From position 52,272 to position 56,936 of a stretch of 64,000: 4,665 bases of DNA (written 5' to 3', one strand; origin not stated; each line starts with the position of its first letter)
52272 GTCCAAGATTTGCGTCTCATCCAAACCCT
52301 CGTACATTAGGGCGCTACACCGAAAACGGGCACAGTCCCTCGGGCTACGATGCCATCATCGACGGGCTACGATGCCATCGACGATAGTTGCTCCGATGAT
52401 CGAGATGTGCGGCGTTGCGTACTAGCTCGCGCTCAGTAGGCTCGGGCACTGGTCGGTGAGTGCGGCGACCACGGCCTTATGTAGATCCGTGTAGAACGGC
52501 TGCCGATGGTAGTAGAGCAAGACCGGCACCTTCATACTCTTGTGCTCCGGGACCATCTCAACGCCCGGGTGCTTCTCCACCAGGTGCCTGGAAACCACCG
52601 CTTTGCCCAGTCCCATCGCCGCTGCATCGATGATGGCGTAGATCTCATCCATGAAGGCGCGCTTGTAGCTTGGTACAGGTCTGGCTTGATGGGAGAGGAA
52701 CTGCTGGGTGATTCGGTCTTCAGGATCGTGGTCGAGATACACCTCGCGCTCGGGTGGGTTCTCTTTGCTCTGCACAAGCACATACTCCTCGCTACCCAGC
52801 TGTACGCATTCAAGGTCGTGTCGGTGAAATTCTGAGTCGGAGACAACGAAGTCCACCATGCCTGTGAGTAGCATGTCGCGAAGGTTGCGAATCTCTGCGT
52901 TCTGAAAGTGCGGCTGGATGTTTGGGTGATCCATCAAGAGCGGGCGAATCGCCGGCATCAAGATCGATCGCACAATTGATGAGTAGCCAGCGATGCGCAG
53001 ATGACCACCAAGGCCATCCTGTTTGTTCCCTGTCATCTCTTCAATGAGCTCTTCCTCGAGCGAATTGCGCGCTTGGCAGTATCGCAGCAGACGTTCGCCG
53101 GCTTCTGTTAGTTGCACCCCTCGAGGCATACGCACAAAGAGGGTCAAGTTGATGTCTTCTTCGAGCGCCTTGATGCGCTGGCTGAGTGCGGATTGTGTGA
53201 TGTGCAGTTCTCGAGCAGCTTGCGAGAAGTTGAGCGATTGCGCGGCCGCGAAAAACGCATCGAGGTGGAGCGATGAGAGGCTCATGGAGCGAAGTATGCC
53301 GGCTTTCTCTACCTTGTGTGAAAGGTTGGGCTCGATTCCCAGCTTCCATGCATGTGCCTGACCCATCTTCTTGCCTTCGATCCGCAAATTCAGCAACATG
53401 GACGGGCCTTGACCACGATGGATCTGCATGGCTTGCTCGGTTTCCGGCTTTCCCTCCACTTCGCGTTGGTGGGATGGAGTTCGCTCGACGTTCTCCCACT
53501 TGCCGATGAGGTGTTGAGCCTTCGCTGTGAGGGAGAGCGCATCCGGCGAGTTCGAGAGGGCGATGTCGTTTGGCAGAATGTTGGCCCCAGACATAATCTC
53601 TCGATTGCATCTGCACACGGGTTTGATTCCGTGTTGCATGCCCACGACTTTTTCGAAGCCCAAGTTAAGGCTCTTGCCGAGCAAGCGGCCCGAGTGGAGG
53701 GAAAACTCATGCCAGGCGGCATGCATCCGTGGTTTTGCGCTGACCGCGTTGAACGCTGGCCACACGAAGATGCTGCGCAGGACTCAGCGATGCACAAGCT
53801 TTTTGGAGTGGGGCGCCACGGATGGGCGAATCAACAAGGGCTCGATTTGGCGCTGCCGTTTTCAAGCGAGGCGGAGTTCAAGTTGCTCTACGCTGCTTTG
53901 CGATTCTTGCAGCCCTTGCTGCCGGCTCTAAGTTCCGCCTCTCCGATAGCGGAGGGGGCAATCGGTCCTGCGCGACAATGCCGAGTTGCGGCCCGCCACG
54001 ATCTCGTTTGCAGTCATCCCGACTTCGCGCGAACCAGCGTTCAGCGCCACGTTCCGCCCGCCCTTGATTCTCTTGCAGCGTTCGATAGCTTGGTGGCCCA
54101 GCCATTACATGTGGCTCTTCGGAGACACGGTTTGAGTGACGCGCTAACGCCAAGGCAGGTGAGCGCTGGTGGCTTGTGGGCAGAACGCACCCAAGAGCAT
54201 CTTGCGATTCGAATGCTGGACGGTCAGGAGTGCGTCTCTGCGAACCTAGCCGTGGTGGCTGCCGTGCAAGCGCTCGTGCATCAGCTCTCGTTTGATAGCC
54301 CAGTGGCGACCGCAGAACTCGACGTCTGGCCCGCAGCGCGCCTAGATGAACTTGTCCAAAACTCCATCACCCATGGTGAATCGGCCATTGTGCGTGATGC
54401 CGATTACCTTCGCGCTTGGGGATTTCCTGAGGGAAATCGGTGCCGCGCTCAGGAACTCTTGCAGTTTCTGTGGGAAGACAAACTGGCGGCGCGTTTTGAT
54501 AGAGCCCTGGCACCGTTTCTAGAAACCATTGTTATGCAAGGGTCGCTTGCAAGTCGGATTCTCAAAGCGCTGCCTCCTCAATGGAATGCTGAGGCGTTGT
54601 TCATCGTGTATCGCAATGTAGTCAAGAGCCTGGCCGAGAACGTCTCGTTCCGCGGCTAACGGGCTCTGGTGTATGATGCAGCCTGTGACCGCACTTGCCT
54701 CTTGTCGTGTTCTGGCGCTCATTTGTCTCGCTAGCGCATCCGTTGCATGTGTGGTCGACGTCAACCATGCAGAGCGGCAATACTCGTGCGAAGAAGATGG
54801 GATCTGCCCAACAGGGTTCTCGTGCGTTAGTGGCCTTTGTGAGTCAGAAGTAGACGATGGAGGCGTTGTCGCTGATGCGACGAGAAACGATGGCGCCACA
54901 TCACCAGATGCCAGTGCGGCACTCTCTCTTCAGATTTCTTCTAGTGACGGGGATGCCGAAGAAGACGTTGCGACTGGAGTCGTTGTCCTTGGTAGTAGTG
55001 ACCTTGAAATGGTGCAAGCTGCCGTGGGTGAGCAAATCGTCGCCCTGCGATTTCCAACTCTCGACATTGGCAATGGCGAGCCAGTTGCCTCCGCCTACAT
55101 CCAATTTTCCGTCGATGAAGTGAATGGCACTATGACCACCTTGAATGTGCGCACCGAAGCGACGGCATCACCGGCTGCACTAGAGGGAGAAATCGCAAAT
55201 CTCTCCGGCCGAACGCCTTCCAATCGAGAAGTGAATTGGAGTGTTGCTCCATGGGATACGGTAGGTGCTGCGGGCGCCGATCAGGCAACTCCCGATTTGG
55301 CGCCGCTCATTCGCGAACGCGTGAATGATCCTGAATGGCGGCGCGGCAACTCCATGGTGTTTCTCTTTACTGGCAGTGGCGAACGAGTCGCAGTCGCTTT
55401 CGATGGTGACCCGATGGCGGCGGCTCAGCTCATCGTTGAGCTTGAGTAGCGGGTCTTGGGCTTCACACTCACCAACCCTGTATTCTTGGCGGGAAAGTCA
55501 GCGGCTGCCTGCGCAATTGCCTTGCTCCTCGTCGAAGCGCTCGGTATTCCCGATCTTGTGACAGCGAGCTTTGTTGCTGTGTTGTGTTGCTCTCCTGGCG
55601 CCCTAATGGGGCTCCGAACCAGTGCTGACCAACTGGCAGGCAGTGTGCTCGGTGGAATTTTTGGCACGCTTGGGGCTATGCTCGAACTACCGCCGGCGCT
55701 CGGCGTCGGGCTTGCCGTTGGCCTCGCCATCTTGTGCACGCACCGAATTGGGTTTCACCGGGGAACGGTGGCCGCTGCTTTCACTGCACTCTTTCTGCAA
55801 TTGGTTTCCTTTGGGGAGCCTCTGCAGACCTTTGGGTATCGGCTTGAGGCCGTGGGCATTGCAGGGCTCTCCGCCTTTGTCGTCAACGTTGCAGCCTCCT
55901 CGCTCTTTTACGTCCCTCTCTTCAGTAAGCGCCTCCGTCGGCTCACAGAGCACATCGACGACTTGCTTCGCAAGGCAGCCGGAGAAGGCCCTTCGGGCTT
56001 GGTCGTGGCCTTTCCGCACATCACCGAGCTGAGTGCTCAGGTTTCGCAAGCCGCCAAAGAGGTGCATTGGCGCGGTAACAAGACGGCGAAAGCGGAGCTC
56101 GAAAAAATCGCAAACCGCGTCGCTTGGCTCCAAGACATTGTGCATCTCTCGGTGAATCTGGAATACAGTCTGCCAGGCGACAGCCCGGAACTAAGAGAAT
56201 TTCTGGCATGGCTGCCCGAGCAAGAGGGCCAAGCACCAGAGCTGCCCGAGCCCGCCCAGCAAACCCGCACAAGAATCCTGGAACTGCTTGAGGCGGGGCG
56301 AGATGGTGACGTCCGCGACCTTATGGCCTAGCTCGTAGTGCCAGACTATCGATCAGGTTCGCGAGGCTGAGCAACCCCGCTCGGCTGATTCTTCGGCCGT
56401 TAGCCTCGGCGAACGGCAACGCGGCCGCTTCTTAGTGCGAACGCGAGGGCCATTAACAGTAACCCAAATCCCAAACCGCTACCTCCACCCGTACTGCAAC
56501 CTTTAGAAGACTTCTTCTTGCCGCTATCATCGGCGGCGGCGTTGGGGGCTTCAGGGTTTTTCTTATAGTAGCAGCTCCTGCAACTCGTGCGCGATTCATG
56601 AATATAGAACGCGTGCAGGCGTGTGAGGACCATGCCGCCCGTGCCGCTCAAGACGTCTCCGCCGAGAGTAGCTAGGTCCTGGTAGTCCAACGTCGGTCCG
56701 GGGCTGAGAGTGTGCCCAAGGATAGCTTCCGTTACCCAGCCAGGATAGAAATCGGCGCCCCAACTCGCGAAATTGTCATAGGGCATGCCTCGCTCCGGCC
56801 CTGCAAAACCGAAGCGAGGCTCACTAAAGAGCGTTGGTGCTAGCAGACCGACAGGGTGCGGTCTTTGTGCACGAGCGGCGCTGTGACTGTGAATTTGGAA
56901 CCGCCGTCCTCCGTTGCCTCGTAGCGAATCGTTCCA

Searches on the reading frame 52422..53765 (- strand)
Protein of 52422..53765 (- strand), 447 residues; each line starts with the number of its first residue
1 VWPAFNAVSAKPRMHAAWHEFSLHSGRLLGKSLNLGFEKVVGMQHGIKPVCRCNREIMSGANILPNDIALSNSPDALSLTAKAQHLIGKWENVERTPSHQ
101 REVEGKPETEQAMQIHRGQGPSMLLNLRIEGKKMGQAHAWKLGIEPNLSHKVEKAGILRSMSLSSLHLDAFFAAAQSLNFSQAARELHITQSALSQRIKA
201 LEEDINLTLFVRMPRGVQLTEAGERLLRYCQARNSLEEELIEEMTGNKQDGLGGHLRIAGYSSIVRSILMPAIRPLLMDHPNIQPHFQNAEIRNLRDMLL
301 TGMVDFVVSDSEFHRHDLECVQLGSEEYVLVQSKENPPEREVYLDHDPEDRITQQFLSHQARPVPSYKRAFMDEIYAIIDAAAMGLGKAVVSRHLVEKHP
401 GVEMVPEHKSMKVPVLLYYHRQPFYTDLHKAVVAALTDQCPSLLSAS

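Call 27: search_protein_families(library=pfam, proteins=[window:52422-53765:-], max_evalue=0.00001)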
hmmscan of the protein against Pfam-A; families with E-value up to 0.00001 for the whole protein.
window:52422-53765:- (447 aa): 2 families
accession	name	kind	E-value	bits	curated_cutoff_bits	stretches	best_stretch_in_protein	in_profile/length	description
PF00126.33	HTH_1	-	8.3e-21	74.1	26.6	1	167-224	3-60/60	Bacterial regulatory helix-turn-helix protein, lysR family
PF03466.25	LysR_substrate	-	1.4e-20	74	28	1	250-440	2-208/209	LysR substrate binding domain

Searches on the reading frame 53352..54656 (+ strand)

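Call 50: search_protein_families(library=ncbifam, proteins=[window:53352-54656:+], max_evalue=0.001)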
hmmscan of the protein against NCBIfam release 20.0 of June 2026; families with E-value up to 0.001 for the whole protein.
window:53352-54656:+ (435 aa): 1 family
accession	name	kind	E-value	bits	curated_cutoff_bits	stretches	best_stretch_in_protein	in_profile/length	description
TIGR02050.1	gshA_cyan_rel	subfamily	0.00034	20.1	176.4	0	90-326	53-268/287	YbdK family carboxylate-amine ligase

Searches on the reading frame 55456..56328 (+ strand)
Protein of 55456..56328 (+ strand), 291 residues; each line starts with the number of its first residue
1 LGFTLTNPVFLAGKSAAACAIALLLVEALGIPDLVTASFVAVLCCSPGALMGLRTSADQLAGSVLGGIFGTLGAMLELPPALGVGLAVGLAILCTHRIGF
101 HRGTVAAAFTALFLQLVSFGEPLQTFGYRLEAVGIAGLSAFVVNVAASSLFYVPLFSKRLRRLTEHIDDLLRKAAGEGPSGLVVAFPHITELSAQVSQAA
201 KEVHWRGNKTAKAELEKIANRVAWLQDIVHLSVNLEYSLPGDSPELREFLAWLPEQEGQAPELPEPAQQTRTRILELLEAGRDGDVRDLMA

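Call 7: search_protein_families(library=pfam, proteins=[window:55456-56328:+], max_evalue=0.01)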
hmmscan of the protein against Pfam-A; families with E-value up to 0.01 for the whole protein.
window:55456-56328:+ (291 aa): 2 families
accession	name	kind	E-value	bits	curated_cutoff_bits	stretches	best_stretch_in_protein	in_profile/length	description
PF06081.17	ArAE_1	-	3.5e-09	37.4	22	1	14-145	9-139/141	Aromatic acid exporter family member 1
PF13515.12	FUSC_2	-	3e-05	24.6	25.6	1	21-143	1-126/126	Fusaric acid resistance protein-like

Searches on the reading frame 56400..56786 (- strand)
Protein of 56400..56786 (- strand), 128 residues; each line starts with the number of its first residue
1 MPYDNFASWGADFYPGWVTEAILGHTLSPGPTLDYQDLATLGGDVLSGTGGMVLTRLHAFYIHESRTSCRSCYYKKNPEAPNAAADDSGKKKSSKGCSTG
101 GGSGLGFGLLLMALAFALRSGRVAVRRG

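Call 7: search_protein_families(library=pfam, proteins=[window:56400-56786:-], max_evalue=0.01)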
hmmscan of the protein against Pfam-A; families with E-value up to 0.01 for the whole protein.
window:56400-56786:- (128 aa): 0 families

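Call 50: search_protein_families(library=ncbifam, proteins=[window:56400-56786:-], max_evalue=0.001)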
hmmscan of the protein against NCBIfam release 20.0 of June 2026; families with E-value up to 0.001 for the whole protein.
window:56400-56786:- (128 aa): 0 families
